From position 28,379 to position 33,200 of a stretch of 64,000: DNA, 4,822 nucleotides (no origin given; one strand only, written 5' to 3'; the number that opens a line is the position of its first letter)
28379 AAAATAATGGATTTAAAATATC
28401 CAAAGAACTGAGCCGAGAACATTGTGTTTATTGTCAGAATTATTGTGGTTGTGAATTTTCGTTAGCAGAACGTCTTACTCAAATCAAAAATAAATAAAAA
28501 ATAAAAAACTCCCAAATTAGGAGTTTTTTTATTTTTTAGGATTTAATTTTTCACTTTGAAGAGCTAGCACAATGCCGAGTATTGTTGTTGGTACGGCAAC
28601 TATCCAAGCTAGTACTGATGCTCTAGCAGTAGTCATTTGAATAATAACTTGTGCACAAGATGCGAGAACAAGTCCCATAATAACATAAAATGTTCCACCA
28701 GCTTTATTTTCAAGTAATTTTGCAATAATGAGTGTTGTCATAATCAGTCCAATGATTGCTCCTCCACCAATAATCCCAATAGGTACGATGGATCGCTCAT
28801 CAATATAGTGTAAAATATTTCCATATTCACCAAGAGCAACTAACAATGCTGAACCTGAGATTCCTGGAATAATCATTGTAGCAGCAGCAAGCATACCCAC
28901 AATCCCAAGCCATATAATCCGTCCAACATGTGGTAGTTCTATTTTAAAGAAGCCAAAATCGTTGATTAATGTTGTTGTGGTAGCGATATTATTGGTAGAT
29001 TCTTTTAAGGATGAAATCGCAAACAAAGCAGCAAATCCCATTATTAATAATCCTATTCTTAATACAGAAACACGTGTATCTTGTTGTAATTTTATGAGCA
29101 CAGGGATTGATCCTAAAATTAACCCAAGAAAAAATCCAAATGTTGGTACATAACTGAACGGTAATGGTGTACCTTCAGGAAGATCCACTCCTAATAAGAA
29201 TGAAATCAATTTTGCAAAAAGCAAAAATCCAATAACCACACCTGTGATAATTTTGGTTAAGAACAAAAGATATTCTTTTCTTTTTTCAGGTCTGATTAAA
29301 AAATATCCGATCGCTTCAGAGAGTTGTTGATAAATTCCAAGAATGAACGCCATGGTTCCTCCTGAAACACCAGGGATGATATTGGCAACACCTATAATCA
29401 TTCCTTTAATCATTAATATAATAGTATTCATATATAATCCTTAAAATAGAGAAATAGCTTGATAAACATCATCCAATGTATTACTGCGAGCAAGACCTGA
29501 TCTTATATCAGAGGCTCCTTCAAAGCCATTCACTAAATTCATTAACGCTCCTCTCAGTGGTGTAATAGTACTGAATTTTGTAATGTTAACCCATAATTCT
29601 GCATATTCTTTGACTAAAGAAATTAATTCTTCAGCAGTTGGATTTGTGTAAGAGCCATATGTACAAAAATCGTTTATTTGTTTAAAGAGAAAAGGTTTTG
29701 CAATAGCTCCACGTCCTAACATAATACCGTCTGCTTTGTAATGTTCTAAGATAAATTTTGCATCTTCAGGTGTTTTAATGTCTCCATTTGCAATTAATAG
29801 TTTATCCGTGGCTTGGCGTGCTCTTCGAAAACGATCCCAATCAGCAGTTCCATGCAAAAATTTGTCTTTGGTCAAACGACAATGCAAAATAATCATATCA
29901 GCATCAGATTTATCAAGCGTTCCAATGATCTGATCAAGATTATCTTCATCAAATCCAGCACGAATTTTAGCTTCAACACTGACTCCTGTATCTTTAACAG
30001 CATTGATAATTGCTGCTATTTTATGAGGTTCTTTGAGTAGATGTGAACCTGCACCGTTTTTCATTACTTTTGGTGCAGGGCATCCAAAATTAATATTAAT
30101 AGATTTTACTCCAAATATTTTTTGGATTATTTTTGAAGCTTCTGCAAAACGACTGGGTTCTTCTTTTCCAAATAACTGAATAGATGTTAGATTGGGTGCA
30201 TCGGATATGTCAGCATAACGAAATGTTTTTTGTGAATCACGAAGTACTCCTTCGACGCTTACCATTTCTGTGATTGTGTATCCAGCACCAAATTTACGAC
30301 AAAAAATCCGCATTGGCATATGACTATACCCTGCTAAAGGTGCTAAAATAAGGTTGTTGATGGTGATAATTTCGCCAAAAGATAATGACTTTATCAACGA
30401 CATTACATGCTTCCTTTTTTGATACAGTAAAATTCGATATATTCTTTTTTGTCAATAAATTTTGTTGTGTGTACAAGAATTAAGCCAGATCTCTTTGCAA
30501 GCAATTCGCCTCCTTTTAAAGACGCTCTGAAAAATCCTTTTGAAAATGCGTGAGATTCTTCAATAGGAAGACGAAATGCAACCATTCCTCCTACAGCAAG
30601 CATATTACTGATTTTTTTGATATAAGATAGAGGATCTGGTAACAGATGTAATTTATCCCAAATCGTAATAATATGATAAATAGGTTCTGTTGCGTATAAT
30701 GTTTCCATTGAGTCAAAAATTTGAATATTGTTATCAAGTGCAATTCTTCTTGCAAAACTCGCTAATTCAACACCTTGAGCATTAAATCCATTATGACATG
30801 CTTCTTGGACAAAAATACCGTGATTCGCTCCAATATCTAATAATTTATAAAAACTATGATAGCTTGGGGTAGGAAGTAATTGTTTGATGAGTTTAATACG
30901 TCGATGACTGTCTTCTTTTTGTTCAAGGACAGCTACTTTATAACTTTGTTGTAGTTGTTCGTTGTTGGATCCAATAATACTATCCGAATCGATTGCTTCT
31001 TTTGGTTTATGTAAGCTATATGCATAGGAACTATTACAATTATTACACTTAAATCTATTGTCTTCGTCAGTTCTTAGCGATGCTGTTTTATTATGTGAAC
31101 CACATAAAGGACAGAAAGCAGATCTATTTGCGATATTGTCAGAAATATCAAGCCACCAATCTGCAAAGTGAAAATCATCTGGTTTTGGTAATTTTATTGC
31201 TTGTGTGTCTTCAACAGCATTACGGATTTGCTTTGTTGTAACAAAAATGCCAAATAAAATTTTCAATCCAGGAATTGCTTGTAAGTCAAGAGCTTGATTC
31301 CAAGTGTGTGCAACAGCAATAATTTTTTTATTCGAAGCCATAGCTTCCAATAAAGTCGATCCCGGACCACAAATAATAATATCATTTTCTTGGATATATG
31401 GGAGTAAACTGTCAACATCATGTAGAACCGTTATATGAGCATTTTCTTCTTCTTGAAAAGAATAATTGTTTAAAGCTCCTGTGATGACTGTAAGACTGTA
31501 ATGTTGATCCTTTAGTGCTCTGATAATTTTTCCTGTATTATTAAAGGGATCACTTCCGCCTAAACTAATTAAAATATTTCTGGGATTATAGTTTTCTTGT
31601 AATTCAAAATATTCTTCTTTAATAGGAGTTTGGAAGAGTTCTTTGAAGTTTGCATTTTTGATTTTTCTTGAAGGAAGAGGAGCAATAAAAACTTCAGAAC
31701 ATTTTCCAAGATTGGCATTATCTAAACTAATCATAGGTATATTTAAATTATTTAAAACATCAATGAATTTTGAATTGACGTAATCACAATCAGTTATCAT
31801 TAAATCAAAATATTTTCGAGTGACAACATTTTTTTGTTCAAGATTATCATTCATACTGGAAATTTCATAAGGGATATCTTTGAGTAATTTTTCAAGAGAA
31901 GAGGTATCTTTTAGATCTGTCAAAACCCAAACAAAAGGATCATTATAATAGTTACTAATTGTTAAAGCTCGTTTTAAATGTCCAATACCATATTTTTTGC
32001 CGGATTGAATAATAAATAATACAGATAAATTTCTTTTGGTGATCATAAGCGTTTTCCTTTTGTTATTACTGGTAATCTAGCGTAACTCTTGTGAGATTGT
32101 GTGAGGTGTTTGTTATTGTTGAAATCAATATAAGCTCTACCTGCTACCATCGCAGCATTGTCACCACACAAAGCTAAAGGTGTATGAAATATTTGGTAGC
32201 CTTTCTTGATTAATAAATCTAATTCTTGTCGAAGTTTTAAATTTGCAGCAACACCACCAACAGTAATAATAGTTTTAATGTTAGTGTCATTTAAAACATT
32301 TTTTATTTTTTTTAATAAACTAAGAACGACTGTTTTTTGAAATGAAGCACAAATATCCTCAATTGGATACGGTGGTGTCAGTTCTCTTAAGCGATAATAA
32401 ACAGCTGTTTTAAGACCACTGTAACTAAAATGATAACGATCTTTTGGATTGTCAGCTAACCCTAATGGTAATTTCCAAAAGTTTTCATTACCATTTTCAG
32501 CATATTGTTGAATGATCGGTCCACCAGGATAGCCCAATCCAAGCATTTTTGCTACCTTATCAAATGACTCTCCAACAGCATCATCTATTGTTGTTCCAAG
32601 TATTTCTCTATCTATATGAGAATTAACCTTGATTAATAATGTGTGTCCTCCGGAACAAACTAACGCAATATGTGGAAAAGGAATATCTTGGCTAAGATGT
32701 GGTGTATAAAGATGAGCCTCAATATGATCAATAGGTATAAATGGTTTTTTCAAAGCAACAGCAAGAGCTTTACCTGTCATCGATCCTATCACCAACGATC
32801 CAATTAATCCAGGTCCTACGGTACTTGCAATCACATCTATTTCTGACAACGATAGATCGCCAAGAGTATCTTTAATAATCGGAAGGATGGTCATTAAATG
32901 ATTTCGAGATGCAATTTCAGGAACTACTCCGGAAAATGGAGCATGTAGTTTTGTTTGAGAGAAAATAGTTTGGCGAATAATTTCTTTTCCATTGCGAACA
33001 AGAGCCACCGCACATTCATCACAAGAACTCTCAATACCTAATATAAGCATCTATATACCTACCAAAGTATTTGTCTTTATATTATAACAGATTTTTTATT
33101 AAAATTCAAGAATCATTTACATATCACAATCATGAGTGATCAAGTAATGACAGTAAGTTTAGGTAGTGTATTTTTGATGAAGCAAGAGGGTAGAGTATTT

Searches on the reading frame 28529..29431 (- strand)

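Call 49: search_protein_families(library=pfam, proteins=[window:28529-29431:-], max_evalue=0.00001)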
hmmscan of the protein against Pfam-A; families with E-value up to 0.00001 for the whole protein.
window:28529-29431:- (300 aa): 1 family
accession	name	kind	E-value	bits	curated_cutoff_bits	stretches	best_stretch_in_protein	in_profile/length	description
PF04018.18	VCA0040-like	-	1e-38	133.8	26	1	13-268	1-234/246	Undecaprenyl phosphate translocase-like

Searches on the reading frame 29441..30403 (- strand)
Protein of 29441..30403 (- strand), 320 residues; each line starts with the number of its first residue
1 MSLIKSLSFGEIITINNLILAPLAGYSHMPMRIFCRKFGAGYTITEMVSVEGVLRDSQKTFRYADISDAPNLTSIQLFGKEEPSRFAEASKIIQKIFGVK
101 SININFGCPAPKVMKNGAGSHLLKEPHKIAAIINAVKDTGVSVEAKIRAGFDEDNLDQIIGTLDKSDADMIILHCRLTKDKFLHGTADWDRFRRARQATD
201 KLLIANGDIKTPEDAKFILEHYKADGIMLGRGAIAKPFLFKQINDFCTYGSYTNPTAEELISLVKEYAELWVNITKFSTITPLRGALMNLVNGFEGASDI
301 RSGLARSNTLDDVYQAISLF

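Call 49: search_protein_families(library=pfam, proteins=[window:29441-30403:-], max_evalue=0.00001)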
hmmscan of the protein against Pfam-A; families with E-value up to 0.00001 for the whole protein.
window:29441-30403:- (320 aa): 1 family
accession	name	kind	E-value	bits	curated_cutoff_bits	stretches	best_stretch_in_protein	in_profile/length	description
PF01207.24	Dus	-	6e-58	196.8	20.4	1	19-312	1-297/311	Dihydrouridine synthase (Dus)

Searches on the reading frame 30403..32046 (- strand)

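Call 49: search_protein_families(library=pfam, proteins=[window:30403-32046:-], max_evalue=0.00001)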
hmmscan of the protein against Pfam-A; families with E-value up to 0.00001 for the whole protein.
window:30403-32046:- (547 aa): 1 family
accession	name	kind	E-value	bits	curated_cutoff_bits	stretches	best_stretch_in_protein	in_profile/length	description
PF13489.12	Methyltransf_23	-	1.7e-09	38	27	1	384-497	10-122/164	Methyltransferase domain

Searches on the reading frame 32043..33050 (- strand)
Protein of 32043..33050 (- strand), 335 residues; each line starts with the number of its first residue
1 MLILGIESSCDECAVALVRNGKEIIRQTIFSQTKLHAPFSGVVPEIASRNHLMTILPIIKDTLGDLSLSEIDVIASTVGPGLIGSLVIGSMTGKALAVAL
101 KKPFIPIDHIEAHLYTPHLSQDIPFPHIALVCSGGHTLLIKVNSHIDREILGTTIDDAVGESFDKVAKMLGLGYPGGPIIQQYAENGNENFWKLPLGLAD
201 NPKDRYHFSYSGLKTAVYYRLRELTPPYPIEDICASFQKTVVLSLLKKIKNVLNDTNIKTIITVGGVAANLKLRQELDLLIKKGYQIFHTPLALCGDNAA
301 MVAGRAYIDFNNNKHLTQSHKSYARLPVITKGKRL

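Call 49: search_protein_families(library=pfam, proteins=[window:32043-33050:-], max_evalue=0.00001)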
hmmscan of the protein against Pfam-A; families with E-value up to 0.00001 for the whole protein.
window:32043-33050:- (335 aa): 1 family
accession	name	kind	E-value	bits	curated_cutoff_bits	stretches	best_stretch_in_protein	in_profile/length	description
PF00814.31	TsaD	-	5.8e-81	272.5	24.8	1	23-303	1-263/264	tRNA N6-adenosine threonylcarbamoyltransferase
